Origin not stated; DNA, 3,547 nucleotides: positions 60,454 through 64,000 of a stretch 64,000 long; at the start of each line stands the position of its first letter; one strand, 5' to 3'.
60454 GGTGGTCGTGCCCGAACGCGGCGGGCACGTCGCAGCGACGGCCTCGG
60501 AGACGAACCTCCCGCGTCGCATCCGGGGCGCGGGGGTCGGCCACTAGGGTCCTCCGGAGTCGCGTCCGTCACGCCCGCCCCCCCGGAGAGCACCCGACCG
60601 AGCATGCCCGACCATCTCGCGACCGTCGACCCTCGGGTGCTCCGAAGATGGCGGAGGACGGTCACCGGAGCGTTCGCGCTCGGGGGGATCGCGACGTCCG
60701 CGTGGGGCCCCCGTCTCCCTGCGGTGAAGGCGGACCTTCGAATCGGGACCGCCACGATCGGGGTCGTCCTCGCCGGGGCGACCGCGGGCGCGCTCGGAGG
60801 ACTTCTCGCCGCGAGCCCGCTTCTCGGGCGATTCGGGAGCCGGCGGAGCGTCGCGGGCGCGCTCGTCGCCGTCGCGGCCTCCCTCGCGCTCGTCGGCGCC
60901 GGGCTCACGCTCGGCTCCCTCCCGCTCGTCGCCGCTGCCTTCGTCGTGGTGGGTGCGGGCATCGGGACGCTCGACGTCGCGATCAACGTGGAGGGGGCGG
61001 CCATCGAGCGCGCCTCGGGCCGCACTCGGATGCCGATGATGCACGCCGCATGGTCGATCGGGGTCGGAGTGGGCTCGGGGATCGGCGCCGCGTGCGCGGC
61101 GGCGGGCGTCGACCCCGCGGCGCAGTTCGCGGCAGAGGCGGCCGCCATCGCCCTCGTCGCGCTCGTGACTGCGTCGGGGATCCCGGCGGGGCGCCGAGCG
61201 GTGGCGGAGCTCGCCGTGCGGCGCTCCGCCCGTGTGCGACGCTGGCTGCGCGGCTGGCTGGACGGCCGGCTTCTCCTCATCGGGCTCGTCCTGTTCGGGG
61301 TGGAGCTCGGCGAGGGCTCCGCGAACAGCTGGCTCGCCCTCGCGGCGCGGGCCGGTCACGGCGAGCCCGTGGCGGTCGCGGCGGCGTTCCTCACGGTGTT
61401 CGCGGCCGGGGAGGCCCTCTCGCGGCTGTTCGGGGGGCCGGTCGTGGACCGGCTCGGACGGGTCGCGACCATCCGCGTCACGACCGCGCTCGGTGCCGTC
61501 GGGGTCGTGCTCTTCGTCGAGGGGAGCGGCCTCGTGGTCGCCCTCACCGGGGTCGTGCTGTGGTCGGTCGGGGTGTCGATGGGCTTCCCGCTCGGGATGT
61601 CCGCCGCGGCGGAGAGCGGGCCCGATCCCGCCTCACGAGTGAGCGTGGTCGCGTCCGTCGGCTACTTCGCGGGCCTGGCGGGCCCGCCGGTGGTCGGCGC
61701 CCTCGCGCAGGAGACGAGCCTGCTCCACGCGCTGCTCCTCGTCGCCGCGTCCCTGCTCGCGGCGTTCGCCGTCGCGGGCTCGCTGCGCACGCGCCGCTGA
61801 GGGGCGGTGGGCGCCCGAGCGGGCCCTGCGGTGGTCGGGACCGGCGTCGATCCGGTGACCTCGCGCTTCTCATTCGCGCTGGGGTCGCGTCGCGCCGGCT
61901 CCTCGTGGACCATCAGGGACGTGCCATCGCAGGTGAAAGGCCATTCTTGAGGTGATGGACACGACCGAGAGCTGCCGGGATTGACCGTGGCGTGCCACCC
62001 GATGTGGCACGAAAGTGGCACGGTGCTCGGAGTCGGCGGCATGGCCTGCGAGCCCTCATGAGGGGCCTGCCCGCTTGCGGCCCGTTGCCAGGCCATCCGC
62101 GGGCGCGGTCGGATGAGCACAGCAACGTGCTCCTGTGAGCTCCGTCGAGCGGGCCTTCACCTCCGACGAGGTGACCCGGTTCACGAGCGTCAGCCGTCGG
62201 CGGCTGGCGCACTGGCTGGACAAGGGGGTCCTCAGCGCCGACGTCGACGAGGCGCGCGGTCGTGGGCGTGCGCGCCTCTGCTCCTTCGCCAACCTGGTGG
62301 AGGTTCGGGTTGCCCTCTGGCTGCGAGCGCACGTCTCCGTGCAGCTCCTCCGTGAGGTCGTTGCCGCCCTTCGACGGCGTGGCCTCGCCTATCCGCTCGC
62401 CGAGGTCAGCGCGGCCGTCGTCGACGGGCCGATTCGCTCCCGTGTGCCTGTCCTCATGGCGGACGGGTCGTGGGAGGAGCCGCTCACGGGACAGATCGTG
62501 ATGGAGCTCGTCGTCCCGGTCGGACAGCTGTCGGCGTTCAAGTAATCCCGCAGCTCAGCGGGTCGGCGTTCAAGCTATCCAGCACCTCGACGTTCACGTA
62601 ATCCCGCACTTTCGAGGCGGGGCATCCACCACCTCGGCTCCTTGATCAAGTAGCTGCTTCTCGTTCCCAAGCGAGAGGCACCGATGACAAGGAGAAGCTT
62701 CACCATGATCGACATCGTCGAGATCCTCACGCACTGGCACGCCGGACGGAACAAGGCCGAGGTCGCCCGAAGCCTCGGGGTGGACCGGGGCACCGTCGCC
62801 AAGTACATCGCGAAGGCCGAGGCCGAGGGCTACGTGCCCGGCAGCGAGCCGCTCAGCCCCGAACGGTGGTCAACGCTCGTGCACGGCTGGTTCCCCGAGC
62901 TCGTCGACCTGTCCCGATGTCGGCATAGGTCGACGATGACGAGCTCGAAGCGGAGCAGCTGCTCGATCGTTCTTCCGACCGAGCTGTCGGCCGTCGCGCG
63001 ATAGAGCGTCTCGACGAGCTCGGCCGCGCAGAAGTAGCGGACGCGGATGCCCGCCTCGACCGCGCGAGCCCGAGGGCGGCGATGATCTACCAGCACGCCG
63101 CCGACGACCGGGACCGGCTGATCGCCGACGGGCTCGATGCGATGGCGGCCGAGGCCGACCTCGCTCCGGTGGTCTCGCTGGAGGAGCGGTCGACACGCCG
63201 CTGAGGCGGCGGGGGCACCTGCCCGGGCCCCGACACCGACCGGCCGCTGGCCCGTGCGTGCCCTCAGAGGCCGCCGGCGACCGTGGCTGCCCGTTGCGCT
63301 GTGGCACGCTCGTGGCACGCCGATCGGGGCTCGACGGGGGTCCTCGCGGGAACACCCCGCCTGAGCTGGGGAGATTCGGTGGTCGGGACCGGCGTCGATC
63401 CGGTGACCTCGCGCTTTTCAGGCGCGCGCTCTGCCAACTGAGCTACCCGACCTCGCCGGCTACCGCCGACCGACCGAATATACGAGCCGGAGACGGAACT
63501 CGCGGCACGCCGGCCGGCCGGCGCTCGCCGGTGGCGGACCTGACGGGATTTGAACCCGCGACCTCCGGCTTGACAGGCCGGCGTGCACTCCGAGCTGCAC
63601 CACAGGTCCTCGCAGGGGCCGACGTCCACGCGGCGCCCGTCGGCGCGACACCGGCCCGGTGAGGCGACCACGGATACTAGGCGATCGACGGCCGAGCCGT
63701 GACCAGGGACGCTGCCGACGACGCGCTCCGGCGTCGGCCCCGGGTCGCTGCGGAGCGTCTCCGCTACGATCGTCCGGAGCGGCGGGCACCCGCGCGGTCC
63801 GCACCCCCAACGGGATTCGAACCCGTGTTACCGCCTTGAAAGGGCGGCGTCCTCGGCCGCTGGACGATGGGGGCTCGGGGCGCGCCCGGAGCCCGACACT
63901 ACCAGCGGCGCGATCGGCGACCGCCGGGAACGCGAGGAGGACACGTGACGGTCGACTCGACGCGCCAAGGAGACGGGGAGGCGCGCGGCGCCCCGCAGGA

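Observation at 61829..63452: tRNA-Phe 3'-end duplication marks a decayed integrative element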

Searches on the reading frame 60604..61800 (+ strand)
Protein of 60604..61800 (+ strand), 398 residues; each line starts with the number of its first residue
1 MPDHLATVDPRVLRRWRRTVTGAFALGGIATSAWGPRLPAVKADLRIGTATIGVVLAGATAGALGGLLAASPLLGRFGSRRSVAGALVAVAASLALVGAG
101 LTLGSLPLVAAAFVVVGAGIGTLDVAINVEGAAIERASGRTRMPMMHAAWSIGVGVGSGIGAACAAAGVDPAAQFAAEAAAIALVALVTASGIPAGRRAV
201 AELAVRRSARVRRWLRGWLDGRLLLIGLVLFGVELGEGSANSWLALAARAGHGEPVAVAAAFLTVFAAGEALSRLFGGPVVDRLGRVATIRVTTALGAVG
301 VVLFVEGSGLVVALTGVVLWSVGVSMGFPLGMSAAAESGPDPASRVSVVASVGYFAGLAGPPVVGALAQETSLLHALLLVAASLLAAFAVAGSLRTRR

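Call 7: search_protein_families(library=pfam, max_evalue=1, proteins=[window:60604-61800:+])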
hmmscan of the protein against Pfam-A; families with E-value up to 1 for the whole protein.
window:60604-61800:+ (398 aa): 2 families
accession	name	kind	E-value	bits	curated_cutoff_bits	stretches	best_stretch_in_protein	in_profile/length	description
PF07690.21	MFS_1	-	9.8e-21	74.5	33.4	2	23-361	4-347/347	Major Facilitator Superfamily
PF06779.20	MFS_4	-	0.009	15.8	26.3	1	28-387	6-358/364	Uncharacterised MFS-type transporter YbfB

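Call 8: search_protein_families(library=ncbifam, max_evalue=1, proteins=[window:60604-61800:+])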
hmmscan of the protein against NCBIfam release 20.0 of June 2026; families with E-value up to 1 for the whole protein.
window:60604-61800:+ (398 aa): 3 families
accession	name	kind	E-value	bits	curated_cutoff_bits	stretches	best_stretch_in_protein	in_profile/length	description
TIGR00895.1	2A0115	subfamily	6.5e-05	22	418.55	2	26-164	28-164/398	aromatic acid/H+ symport family MFS transporter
TIGR00893.1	2A0114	subfamily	0.0012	17.9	395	2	221-386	215-390/399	D-galactonate transporter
NF008270.1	PRK11043.1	equivalog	0.0022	17.2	430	1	259-308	42-91/382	purine nucleoside transporter PunC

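Call 43: find_related_loci(query=window:60604-61797:+, collection=metagenome_contigs, flank=5000)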
Query window:60604-61797:+ (398 aa) in metagenome_contigs; peptide patterns used: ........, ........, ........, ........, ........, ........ (x = any residue, [..] = any of these).
600 stretches matched a pattern (row limit reached: there are more); 250 encode a relative of the query (tblastn E <= 1e-3); the best 80 are kept; 80 distinct loci.
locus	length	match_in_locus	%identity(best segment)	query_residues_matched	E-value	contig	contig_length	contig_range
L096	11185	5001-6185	68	1-394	2e-154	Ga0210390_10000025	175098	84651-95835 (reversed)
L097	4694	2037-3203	66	2-377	7e-152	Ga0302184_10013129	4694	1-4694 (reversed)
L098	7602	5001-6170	67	1-377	1e-148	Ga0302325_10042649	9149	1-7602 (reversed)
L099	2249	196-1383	64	1-398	4e-156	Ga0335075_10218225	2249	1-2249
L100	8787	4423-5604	66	2-395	8e-146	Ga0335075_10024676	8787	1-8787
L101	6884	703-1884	64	2-394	6e-146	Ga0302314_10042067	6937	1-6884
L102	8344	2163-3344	68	3-395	1e-145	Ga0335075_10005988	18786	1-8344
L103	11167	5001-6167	69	11-397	8e-145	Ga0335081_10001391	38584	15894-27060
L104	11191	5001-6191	64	1-396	1e-144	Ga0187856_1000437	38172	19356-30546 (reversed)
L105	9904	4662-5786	68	13-382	7e-145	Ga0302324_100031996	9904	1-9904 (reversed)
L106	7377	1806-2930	68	13-382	6e-144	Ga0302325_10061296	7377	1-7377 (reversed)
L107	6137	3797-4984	65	3-397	7e-144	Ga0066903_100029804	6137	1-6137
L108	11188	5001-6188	67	3-397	1e-142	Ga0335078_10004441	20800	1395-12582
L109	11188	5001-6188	67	3-397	1e-142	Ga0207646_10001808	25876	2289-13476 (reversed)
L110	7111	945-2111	63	8-395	4e-142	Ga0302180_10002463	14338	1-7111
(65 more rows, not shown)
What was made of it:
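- Tried and rejected: It lies in an alternative frame over the MFS N-terminus; that N-terminal peptide (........) served as a scan pattern and several homologues align from residue 1 (call 43).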

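Call 46: find_homologous_proteins(query=window:60604-61797:+, max_evalue=1e-100)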
Query window:60604-61797:+ (398 aa): 1248 proteins with E <= 1e-100 among 8000 candidates; the best 120 are listed.
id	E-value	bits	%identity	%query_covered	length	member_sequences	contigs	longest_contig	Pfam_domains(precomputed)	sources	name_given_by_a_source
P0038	5.7e-229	777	100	100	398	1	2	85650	PF07690.22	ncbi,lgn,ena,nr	ncbi:MAG: MFS transporter [Actinomycetota bacterium]|nr:MFS transporter [Actinomycetota bacterium]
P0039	1.3e-152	526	69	99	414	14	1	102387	PF07690.22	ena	-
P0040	3.5e-152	525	66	99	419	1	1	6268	PF13347.13,PF07690.22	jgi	jgi:MFS family permease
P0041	6.2e-152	524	68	99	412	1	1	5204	PF13347.13,PF07690.22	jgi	jgi:MFS family permease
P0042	6.7e-152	524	71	91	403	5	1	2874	PF07690.22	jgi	jgi:MFS family permease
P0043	1.0e-151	523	67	99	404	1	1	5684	PF07690.22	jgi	jgi:MFS family permease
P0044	1.2e-151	523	68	99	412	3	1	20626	PF07690.22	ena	-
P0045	3.5e-151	522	69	95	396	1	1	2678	PF00083.31,PF07690.22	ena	-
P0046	3.7e-151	521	69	95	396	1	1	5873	PF00083.31,PF07690.22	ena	-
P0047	6.6e-151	521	67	99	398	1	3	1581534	PF07690.22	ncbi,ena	-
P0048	1.1e-150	520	65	99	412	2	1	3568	PF07690.22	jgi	jgi:MFS family permease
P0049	3.0e-150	518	68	99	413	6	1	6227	PF00083.31,PF07690.22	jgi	jgi:MFS family permease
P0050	3.1e-150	518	68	99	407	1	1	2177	PF00083.31,PF07690.22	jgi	-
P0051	1.1e-149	517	66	99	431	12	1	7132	PF07690.22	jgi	jgi:MFS family permease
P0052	1.3e-149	516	66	99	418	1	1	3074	PF13347.13,PF07690.22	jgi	jgi:MFS family permease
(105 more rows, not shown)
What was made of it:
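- Tried and rejected: A protein search found nothing above 71% identity except the source organism itself (call 46).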

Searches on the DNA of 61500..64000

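Call 58: search_rna_families(source=window, start=61500, end=64000, threshold=evalue, max_evalue=1)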
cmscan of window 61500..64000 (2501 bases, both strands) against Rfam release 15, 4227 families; matches with E-value up to 1: 6.
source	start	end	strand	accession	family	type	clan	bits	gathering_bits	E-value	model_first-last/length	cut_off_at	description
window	63535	63609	-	RF00005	tRNA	Gene; tRNA;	CL00001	65.4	29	2.3e-13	1-71/71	no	tRNA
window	63380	63452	-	RF00005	tRNA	Gene; tRNA;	CL00001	64.2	29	4.8e-13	1-71/71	no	tRNA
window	63802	63874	-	RF00005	tRNA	Gene; tRNA;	CL00001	63.5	29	7.8e-13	1-71/71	no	tRNA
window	63465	63522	-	RF03771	mir-341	Gene; miRNA;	-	22.6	90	0.12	16-81/96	no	mir-341 microRNA precursor family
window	63801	63874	+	RF04354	Plastid-ycf2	Cis-reg;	-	22.5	65.7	0.16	1-75/75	no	Plastid-ycf2 5UTR RNA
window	63536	63609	-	RF01684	mascRNA-menRNA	Gene;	-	22.1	42.5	0.23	1-56/56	no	MALAT1-associated small cytoplasmic RNA/MEN beta RNA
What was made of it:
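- Checked: Rfam calls tRNA at 63380-63452 with 64.2 bits (call 58).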

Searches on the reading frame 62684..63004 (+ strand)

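Call 7: search_protein_families(library=pfam, max_evalue=1, proteins=[window:62684-63004:+])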
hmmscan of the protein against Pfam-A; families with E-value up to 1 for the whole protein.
window:62684-63004:+ (106 aa): 23 families
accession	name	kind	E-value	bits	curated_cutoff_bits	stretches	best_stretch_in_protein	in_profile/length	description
PF13412.12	HTH_24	-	3e-05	24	21.9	1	10-51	7-47/48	Winged helix-turn-helix DNA-binding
PF13551.12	HTH_29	-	0.00049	20.6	28.1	1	20-49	10-40/64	Winged helix-turn helix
PF04218.19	CENP-B_N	-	0.00086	19.3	21.2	1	3-44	4-45/53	CENP-B N-terminal DNA-binding domain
PF01527.26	HTH_Tnp_1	-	0.0009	19.9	24.1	1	2-54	3-57/75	Transposase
PF06322.17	Phage_NinH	-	0.00095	19.5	29.8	1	22-47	17-42/60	Phage NinH protein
PF13518.12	HTH_28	-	0.00096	19.6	25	1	13-49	4-40/52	Helix-turn-helix domain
PF13384.12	HTH_23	-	0.0018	18.5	24.6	1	13-49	9-45/50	Homeodomain-like domain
PF13730.12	HTH_36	-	0.0057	16.9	25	1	14-51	14-55/55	Helix-turn-helix domain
PF12802.13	MarR_2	-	0.0083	16.7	27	1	23-51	22-50/61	MarR family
PF13936.12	HTH_38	-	0.012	15.8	27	1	10-40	9-39/44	Helix-turn-helix domain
PF14493.12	HTH_40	-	0.014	16.1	27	1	15-63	6-55/89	Helix-turn-helix domain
PF08281.18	Sigma70_r4_2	-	0.022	14.9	25.7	1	25-46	30-51/54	Sigma-70, region 4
PF08279.18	HTH_11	-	0.045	14.1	25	1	25-50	19-44/55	HTH domain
PF09339.16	HTH_IclR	-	0.068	13.4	22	1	15-51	12-48/52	IclR helix-turn-helix domain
PF01325.25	Fe_dep_repress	-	0.093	13.4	26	1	24-51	25-52/60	Iron dependent repressor, N-terminal DNA binding domain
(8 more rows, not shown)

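Call 8: search_protein_families(library=ncbifam, max_evalue=1, proteins=[window:62684-63004:+])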
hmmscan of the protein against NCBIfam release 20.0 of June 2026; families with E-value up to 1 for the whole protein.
window:62684-63004:+ (106 aa): 12 families
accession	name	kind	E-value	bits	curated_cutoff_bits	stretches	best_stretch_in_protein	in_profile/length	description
NF033546.1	transpos_IS21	equivalog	9.6e-05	22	160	1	15-52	2-42/294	IS21 family transposase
NF041395.1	TranRegLrpA1_Halo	equivalog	0.0041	17.1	250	1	9-53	8-51/142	HTH-type transcriptional regulator LrpA1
TIGR01884.1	cas_HTH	subfamily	0.0064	15.9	60.2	1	12-51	145-186/202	CRISPR-associated CARF protein Csa3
NF008273.0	PRK11050.1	equivalog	0.0094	15.6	153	1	11-52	41-85/156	manganese-binding transcriptional regulator MntR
NF033545.0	transpos_IS630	equivalog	0.017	14.6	100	1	19-49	10-40/299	IS630 family transposase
TIGR02983.1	SigE-fam_strep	subfamily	0.022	14.6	141.55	1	14-46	120-151/162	SigE family RNA polymerase sigma factor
NF053881.1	TransRegDeoRBac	equivalog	0.024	13.8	420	1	20-51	19-50/311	DNA-binding transcriptional repressor DeoR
NF007339.0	PRK09834.1-1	equivalog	0.026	13.8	299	1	20-54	37-71/271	DNA-binding transcriptional regulator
NF033577.2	transpos_IS481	equivalog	0.088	12.3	224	1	14-50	5-42/284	IS481 family transposase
NF050133.1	TransRegFabT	equivalog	0.12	12.6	200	1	21-52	43-74/138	fatty acid biosynthesis transcriptional regulator FabT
TIGR01764.1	excise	domain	0.13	12.7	28.8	1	26-54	6-34/49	excisionase family DNA-binding protein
NF009949.0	PRK13413.1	equivalog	0.17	11.6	272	1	15-46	166-197/203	master DNA invertase Mpi family serine-type recombinase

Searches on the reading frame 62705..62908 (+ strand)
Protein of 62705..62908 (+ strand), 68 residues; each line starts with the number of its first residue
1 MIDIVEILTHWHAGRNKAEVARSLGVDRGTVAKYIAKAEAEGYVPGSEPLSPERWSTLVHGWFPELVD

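Call 40: search_dna_similar(query=window:62705-62908:+, collection=plasmids, mode=protein, max_evalue=0.001, max_rows=10)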
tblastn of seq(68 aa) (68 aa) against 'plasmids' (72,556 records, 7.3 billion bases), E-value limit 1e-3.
Records with a match: 38; places in all: 46; records where one place covers at least 80% of the query: 31.
Best place of each record, by identity: 60-80% 1; <60% 37.
By first word of the organism name: Streptomyces 21; Rhodococcus 15; Pseudonocardia 1; Kitasatospora 1.
By predicted mobility (MOB-suite, as given by PLSDB): non-mobilizable 23; mobilizable 12; conjugative 3.
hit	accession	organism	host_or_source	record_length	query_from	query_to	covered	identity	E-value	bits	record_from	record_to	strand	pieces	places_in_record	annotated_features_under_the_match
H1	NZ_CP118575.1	Streptomyces sp. WZ-12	Illicium verum,Soil,soil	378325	1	68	100%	58.8%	2e-20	89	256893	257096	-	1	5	istA: IS21 family transposase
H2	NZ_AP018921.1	Pseudonocardia autotrophica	-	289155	1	68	100%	58.8%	2e-18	84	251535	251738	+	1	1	hypothetical protein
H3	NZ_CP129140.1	Streptomyces sp. HUAS CB01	microorganism,rhizosphere soil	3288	1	68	100%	57.4%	2e-19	87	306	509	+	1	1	istA: IS21 family transposase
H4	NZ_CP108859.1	Streptomyces antimycoticus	-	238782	1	66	97%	56.1%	2e-18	84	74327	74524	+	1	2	istA: IS21 family transposase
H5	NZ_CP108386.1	Streptomyces sp. NBC_01324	-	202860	1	68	100%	54.4%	9e-18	82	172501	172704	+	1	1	none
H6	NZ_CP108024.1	Streptomyces sp. NBC_00316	-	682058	1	68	100%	54.4%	1e-17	82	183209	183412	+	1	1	istA: IS21 family transposase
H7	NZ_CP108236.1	Streptomyces sp. NBC_00080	-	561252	1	64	94%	56.3%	2e-16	78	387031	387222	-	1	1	hypothetical protein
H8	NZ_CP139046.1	Streptomyces sp. KN37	whole organism,Kanas soil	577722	1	68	100%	52.9%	4e-16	77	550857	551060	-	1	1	hypothetical protein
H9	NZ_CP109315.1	Streptomyces sp. NBC_01601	-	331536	1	68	100%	51.5%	1e-17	81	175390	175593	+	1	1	istA: IS21 family transposase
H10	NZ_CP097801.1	Streptomyces sp. PCS3-D2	-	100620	1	66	97%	53.0%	1e-16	78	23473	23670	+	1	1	istA: IS21 family transposase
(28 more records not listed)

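Call 42: get_annotated_region(hit=H1, flank=3000)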
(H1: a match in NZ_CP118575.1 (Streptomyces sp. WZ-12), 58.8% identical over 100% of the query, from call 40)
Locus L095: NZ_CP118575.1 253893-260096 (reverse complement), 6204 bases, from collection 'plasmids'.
description: Streptomyces sp. WZ-12 plasmid unnamed1, complete sequence
organism: Streptomyces sp. WZ-12 (NCBI taxid 3030210)
taxonomy: Bacteria; Actinomycetota; Actinomycetes; Kitasatosporales; Streptomycetaceae; Streptomyces; Streptomyces sp. WZ-12
host: -; source: Illicium verum,Soil,soil; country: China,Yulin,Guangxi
typing (MOB-suite, as given by PLSDB): non-mobilizable; replicon rep_cluster_43
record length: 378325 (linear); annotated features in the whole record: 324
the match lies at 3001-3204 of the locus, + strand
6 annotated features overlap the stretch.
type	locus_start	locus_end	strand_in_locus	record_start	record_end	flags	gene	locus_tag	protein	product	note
CDS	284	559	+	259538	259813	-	-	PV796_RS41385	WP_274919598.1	hypothetical protein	-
CDS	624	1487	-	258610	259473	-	-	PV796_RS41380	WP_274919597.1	hypothetical protein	-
CDS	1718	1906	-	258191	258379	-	-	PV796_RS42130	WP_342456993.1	hypothetical protein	-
CDS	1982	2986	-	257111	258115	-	-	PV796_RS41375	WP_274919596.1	transposase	GO:0006313 - DNA transposition [Evidence IEA]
CDS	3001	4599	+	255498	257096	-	istA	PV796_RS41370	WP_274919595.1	IS21 family transposase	-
CDS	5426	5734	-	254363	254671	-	-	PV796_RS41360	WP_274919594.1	transposase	GO:0006313 - DNA transposition [Evidence IEA]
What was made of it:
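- Tried and rejected: Another transposase abuts its istA, so it gave no usable end (call 42).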

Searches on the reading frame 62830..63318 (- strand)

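Call 7: search_protein_families(library=pfam, max_evalue=1, proteins=[window:62830-63318:-])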
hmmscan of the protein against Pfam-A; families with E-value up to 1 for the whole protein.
window:62830-63318:- (162 aa): 1 family
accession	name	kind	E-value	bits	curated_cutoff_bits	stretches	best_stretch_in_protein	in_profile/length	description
PF01695.23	IstB_IS21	-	1.2e-06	28.6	24.1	1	85-137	115-167/238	IstB-like ATP binding protein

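Call 8: search_protein_families(library=ncbifam, max_evalue=1, proteins=[window:62830-63318:-])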
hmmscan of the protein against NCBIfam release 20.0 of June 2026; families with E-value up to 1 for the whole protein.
window:62830-63318:- (162 aa): 4 families
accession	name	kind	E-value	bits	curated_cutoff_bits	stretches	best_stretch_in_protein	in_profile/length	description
NF038214.1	IS21_help_AAA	equivalog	1.5e-07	31.4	200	1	85-130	113-158/232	IS21-like element helper ATPase IstB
NF005098.0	PRK06526.1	subfamily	0.028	13.9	296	1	85-130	132-177/266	transposase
NF006038.0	PRK08181.1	subfamily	0.038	13.2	317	1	87-130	132-175/271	transposase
NF006616.1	PRK09183.1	subfamily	0.13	11.5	300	1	85-130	123-169/253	IS21-like element helper ATPase IstB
